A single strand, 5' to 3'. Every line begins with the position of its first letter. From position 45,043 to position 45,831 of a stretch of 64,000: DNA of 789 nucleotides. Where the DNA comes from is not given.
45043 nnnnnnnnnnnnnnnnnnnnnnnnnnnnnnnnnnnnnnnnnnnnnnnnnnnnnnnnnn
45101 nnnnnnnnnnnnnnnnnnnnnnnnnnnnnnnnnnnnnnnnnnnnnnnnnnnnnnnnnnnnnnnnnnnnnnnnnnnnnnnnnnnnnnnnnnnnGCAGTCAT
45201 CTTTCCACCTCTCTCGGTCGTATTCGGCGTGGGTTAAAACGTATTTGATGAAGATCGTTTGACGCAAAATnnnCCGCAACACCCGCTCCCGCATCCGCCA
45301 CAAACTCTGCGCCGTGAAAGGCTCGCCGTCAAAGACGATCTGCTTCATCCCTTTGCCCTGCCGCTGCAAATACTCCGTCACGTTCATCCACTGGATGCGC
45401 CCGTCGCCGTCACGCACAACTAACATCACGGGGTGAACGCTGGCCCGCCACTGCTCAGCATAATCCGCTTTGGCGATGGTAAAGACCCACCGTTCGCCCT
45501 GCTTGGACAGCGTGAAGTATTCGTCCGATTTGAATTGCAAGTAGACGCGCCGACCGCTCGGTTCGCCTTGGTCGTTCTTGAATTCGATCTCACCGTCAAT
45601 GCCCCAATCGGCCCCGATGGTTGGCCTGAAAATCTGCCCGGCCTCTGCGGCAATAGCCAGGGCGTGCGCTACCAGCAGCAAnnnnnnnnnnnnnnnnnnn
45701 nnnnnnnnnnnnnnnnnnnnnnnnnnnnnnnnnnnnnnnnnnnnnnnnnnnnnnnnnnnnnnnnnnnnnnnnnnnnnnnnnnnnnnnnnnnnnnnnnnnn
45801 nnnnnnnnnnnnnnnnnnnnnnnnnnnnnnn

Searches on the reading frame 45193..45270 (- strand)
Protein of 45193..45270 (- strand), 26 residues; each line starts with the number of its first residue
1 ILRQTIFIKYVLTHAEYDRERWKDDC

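Call 19: search_protein_families(library=pfam, proteins=[window:45193-45270:-], max_evalue=10)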
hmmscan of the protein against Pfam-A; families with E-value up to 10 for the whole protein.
seq(26 aa): 1 family
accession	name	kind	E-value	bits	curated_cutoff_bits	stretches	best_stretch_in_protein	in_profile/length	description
PF09907.15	HigB_toxin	-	3.2e-05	24.5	27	1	3-19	57-73/74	HigB_toxin, RelE-like toxic component of a toxin-antitoxin system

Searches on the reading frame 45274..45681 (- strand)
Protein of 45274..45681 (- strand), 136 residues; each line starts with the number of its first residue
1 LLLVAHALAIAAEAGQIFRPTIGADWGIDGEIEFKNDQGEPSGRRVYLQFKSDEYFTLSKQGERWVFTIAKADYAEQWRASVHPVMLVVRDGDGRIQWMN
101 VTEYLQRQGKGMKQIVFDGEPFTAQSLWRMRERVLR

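Call 49: find_homologous_proteins(query=window:45274-45681:-)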
Query seq(136 aa) (136 aa): 106 proteins with E <= 0.001 among 152 candidates.
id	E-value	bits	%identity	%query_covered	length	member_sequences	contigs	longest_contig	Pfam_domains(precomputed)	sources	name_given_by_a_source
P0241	8.9e-75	267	91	99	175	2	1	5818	PF14280.12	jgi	jgi:hypothetical protein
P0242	8.6e-54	199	68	100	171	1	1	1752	PF14280.12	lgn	-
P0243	4.7e-53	197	68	100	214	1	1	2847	PF14280.12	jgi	jgi:DNA-directed RNA polymerase subunit RPC12/RpoP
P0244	1.6e-52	195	65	99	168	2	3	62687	PF14280.12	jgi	jgi:hypothetical protein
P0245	2.5e-50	188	65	99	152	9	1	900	PF14280.12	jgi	jgi:hypothetical protein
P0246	3.4e-50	187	64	99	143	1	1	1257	PF14280.12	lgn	-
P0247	6.8e-50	186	64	99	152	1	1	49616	PF14280.12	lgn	-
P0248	3.2e-49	184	64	100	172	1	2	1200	PF14280.12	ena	-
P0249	2.3e-47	178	61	100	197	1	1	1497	PF14280.12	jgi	jgi:hypothetical protein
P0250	3.6e-47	178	62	99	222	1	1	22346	PF14280.12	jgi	jgi:uncharacterized CHY-type Zn-finger protein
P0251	5.6e-47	177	60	99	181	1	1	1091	PF14280.12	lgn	-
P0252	6.4e-47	177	63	100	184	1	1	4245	PF14280.12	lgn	-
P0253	1.3e-46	176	60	100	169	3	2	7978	PF14280.12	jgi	-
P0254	4.0e-46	174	60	100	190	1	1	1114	PF14280.12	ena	-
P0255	5.2e-46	174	59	99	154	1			PF14280.12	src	-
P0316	1.9e-32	130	53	87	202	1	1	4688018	PF14280.12,PF13676.12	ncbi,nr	ncbi:MAG: DUF4365 domain-containing protein [Phycisphaerales bacterium]|nr:MAG: DUF4365 domain-conta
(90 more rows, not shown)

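Call 50: find_encoding_contigs(protein=P0241, flank=6000, max_places=2)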
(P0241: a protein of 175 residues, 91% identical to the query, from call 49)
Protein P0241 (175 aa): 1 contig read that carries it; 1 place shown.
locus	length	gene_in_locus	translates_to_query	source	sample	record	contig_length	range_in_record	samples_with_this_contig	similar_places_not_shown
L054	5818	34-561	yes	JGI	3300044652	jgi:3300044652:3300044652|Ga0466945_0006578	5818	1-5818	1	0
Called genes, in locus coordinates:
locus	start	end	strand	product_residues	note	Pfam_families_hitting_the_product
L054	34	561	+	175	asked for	PF14280:DUF4365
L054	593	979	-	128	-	-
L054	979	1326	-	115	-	-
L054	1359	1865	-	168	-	PF04892:VanZ-LLP1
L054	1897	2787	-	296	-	PF00231:ATP-synt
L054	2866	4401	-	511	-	PF02874:ATP-synt_ab_N, PF00006:ATP-synt_ab, PF00306:ATP-synt_ab_C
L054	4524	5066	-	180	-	PF00213:OSCP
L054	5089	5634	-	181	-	PF00430:ATP-synt_B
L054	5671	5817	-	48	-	?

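Call 51: find_encoding_contigs(protein=P0244, flank=5000, max_places=2)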
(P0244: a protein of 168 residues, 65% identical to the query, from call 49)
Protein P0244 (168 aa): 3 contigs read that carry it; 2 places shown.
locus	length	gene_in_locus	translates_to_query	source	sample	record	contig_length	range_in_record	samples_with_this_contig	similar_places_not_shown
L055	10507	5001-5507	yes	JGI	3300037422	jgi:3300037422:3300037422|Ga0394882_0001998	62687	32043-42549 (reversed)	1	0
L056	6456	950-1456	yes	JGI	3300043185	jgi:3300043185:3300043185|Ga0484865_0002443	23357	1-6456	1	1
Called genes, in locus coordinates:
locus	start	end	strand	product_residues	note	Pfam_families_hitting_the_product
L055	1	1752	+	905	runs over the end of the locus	PF18914:DUF5666, PF01833:TIG (faint)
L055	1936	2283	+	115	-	PF13340:DUF4096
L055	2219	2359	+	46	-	-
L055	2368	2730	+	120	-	PF13586:DDE_Tnp_1_2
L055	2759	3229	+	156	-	PF22600:MTPAP-like_central (weak), PF01909:NTP_transf_2, PF18765:Polbeta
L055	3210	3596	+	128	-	PF05168:HEPN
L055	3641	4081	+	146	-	PF01582:TIR, PF13676:TIR_2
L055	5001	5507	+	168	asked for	PF14280:DUF4365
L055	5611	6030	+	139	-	PF01909:NTP_transf_2, PF18765:Polbeta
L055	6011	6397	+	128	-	PF05168:HEPN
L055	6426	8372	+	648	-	PF00128:Alpha-amylase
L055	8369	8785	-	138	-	-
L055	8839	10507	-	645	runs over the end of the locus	PF07679:I-set (faint), PF13895:Ig_2 (faint), PF13927:Ig_3 (faint), PF00132:Hexapep (faint)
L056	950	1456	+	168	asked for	PF14280:DUF4365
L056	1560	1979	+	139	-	PF01909:NTP_transf_2, PF18765:Polbeta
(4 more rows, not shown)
